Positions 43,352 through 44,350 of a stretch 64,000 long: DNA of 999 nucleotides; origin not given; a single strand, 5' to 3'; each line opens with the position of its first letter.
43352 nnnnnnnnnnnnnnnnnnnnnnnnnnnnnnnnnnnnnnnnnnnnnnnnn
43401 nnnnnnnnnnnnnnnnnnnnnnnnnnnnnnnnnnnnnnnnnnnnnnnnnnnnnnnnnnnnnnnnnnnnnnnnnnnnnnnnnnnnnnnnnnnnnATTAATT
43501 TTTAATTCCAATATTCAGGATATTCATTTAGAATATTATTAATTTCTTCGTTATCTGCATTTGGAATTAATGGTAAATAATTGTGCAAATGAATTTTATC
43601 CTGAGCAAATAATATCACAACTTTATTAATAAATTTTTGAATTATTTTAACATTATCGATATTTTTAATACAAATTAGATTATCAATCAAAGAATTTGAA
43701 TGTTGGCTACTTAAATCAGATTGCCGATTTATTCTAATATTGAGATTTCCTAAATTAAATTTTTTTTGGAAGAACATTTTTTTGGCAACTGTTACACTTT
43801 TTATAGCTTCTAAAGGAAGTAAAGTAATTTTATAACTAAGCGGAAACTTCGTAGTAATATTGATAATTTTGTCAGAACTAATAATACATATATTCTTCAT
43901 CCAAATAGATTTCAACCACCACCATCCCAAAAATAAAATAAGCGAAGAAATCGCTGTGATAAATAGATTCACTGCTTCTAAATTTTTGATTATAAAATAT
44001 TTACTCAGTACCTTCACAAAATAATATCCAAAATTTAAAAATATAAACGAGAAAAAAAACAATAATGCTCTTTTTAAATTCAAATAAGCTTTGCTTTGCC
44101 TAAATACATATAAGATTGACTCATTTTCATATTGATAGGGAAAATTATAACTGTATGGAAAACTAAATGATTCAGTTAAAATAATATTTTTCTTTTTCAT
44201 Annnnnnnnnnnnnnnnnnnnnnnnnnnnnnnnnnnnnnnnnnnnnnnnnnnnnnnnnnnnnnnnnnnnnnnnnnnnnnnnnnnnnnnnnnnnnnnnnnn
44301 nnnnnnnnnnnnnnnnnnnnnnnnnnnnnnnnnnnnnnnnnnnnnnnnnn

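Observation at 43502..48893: Four-gene minus-strand module with two PD-(D/E)xK nuclease domains, a candidate defence or specialised repair system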

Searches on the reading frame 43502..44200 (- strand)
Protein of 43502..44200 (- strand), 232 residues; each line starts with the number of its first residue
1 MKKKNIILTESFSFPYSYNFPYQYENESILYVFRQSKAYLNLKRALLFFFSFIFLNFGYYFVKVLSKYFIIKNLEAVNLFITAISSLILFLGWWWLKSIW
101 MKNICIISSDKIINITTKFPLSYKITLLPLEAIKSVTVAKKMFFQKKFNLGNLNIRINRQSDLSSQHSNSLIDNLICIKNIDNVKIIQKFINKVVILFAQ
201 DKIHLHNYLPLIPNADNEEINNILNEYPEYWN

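Call 3: search_protein_families(library=pfam, proteins=[window:43502-44200:-], max_evalue=0.1)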
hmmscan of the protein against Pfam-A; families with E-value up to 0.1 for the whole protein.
window:43502-44200:- (232 aa): 3 families
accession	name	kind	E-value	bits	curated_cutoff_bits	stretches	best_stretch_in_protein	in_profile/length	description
PF25487.1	ETR1_N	-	0.019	15.7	27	1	29-96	24-90/97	Ethylene receptor 1-like, N-terminal domain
PF25019.1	LRR_R13L1-DRL21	-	0.047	14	27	1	122-187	11-77/127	R13L1/DRL21 LRRs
PF14470.12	bPH_3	-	0.069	14.1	23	0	104-154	24-75/95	Bacterial PH domain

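Call 4: search_protein_families(library=padloc, proteins=[window:43502-44200:-], max_evalue=0.1)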
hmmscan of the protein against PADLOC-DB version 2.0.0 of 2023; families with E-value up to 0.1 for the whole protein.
window:43502-44200:- (232 aa): 0 families

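Call 5: search_protein_families(library=ncbifam, proteins=[window:43502-44200:-], max_evalue=0.1)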
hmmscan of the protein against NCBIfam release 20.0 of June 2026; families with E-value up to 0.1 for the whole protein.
window:43502-44200:- (232 aa): 0 families

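Call 51: find_homologous_proteins(query=window:43502-44200:-, max_evalue=0.001)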
Query window:43502-44200:- (232 aa): 1 proteins with E <= 0.001 among 954 candidates.
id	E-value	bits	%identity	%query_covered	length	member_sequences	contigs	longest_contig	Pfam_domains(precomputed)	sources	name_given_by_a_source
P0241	6.6e-87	309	100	64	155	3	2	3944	-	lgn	-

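Call 60: search_protein_families(library=phrogs, proteins=[window:43502-44200:-], max_evalue=0.01)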
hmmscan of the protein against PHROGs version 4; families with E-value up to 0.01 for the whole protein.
window:43502-44200:- (232 aa): 0 families

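Call 62: predict_structure(protein=window:43502-44200:-)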
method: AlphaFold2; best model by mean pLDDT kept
length: 232 residues; sequences in the alignment: 1
mean_pLDDT: 44.4   pTM: 0.28
mean pLDDT of the five models: 44.4, 44.3, 43.4, 43.3, 42.0
residues with pLDDT >= 90: 0; 70-90: 49; 50-70: 29; < 50: 154
segments of 3 or more residues with pLDDT < 50: 1-34, 101-215, 228-232
pLDDT, mean of each block of 10 residues (from residue 1): 25 27 30 51 80 84 75 76 81 64 34 28 28 28 26 27 29 27 32 30 40 50 52 34
secondary structure, 60 per line:
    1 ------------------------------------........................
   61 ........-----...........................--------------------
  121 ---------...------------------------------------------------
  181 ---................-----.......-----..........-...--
elements in order: H37-68 H74-100 H184-199 H205-211 H217-226

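Call 64: search_protein_representatives(protein=window:43502-44200:-)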
Query: 232 residues. Proteins with E-value up to 0.001 (for the whole library): 22; up to 1e-10: 9; up to 1e-30: 2. The best 22 are listed.
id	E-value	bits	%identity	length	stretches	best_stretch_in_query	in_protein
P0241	2.1e-87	308.8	99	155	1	1-150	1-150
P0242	6.1e-31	124.1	30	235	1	5-232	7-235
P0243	5.4e-22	94.9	37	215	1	6-232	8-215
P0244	1.4e-19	87.0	31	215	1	5-232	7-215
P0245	9.2e-15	71.2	30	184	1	4-161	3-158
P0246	7.6e-13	65.0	21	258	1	11-232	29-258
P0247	7.9e-13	64.9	25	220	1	7-232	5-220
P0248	2.2e-12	63.5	32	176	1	2-157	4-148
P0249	3.7e-12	62.7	24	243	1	7-232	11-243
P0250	2.2e-09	53.6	27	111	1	5-108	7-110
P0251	1.9e-07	47.3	25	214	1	11-223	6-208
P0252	3.6e-07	46.4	24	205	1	10-205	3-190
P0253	2.2e-06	43.8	24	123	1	8-115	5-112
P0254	8.4e-06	41.9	32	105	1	10-104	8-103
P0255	3.2e-05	40.1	29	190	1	20-156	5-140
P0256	1.1e-04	38.3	28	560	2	78-161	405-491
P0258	2.6e-04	37.0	25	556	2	20-160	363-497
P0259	3.7e-04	36.6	30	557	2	78-158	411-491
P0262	6.9e-04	35.7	26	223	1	6-221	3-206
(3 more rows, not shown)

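Call 65: search_protein_families(library=pfam, proteins=[P0242, P0243, P0246, P0247, P0249, P0251, P0256, P0258, P0259, P0262], max_evalue=0.1)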
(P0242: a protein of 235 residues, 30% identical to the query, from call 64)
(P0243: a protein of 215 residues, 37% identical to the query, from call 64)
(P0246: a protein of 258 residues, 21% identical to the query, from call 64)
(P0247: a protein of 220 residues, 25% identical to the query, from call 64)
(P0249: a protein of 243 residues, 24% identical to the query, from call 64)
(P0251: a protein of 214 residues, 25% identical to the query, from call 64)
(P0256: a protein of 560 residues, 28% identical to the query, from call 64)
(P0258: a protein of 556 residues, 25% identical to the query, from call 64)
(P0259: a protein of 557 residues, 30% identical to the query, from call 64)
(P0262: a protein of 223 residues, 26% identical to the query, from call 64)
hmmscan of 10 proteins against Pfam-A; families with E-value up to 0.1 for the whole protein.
P0242 (235 aa): 0 families

P0243 (215 aa): 0 families

P0246 (258 aa): 2 families
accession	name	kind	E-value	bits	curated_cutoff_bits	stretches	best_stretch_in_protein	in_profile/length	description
PF07584.16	BatA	-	0.00088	20.1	25.9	1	49-73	51-75/77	Aerotolerance regulator N-terminal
PF06271.18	RDD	-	0.066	14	24.1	1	58-133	4-83/137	RDD family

P0247 (220 aa): 2 families
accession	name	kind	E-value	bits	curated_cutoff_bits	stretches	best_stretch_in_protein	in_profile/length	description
PF01769.21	MgtE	-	0.04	14.6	27.6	1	30-99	36-98/125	Divalent cation transporter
PF07769.19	PsiF_repeat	-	0.048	13.9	21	1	203-214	20-31/34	psiF repeat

P0249 (243 aa): 1 family
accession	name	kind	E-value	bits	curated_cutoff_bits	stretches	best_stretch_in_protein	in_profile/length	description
PF03303.18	WTF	-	0.05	13.8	25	1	78-131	122-175/224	WTF protein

P0251 (214 aa): 1 family
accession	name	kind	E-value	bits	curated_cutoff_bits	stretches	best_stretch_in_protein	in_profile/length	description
PF22918.2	PTEN2_C2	-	0.054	13.9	25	0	152-194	69-110/130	PTEN2, C2 domain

P0256 (560 aa): 3 families
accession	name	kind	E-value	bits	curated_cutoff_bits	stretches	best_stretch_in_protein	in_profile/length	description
PF00027.35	cNMP_binding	-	2.9e-11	43.6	27.5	1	37-123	3-89/89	Cyclic nucleotide-binding domain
PF03703.20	bPH_2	-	1.2e-07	32.3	22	1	219-289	1-70/78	Bacterial PH domain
PF14470.12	bPH_3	-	7.2e-07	30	23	1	219-281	20-81/95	Bacterial PH domain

P0258 (556 aa): 3 families
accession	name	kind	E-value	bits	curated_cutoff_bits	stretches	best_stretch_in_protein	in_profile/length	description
PF00027.35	cNMP_binding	-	6.2e-10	39.3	27.5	1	35-116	3-81/89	Cyclic nucleotide-binding domain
PF03703.20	bPH_2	-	5.9e-05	23.7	22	0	244-293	23-75/78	Bacterial PH domain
PF14470.12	bPH_3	-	0.016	16.1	23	0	219-267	19-67/95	Bacterial PH domain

P0259 (557 aa): 3 families
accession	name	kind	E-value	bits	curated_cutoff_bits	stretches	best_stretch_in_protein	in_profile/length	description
PF00027.35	cNMP_binding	-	9.1e-11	42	27.5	1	36-123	2-88/89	Cyclic nucleotide-binding domain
PF14470.12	bPH_3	-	2.7e-05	25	23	1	433-510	20-90/95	Bacterial PH domain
PF03703.20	bPH_2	-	0.00017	22.2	22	1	222-276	3-55/78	Bacterial PH domain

P0262 (223 aa): 2 families
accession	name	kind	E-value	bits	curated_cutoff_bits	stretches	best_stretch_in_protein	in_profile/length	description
PF09685.15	DUF4870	-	0.01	16.2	25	1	24-81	34-80/107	Domain of unknown function (DUF4870)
PF03703.20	bPH_2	-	0.079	13.7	22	0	96-175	1-77/78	Bacterial PH domain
